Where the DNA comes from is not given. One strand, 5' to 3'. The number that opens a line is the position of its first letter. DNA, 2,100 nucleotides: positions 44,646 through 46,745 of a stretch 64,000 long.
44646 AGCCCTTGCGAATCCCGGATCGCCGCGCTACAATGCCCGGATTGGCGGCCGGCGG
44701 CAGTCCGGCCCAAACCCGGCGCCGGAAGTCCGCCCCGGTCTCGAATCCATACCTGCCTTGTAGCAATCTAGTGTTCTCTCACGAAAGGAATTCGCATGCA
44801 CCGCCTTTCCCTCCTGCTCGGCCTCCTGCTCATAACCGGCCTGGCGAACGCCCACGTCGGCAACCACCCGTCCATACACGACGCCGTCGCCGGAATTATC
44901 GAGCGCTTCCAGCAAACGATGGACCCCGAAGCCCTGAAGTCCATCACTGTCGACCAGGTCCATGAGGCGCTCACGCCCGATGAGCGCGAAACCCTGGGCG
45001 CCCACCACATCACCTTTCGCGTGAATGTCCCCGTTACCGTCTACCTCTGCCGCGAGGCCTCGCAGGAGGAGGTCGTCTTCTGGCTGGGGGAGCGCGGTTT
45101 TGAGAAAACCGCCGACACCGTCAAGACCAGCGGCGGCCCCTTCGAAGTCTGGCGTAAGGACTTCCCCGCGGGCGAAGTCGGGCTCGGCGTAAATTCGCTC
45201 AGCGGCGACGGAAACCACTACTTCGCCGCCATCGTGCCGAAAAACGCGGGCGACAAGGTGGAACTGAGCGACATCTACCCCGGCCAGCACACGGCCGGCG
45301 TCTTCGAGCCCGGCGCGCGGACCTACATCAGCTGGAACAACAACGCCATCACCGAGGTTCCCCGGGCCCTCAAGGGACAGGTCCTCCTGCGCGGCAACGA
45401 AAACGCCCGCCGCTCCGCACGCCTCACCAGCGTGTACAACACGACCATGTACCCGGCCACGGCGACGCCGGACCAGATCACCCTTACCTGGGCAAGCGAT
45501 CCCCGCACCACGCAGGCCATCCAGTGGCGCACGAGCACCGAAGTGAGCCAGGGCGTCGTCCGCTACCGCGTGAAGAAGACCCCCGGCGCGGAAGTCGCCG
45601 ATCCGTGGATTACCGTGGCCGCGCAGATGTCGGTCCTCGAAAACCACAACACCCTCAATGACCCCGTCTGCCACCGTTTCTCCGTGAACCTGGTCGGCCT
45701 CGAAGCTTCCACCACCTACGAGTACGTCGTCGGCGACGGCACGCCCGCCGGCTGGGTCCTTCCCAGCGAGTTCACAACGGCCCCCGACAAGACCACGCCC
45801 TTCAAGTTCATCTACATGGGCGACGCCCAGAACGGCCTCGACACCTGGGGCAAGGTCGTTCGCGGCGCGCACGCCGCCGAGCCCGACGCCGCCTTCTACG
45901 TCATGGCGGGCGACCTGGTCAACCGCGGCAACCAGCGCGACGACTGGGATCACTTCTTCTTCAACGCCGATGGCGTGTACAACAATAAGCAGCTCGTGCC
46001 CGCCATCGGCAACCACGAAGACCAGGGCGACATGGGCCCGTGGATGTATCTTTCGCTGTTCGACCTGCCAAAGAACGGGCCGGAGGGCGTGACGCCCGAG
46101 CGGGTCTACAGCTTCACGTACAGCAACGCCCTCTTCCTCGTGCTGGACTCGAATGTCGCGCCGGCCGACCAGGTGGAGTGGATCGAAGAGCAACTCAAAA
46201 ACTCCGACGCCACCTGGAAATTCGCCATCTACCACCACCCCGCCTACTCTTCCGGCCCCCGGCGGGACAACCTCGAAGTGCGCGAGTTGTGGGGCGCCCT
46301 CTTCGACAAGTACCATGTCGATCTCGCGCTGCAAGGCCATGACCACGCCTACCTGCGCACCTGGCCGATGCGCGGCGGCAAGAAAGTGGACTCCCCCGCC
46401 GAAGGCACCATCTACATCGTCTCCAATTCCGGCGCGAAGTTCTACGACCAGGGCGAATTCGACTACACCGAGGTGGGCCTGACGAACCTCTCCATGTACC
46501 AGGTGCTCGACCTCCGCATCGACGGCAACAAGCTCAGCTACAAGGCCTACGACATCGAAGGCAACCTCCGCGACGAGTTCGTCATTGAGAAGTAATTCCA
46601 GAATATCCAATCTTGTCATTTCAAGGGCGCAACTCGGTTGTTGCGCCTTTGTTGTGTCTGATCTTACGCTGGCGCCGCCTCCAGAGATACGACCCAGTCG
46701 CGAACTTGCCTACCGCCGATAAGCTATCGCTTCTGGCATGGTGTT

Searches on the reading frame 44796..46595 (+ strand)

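Call 47: search_protein_families(library=pfam, proteins=[window:44796-46595:+], max_evalue=0.00001)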
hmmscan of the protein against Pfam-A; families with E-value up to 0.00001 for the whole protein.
window:44796-46595:+ (599 aa): 2 families
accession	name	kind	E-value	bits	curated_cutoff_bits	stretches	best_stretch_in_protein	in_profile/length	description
PF16656.11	Pur_ac_phosph_N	-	8.6e-14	52.3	30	1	225-328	1-93/93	Purple acid Phosphatase, N-terminal domain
PF00149.33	Metallophos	-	1.8e-13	51.8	21.5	1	337-519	2-191/191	Calcineurin-like phosphoesterase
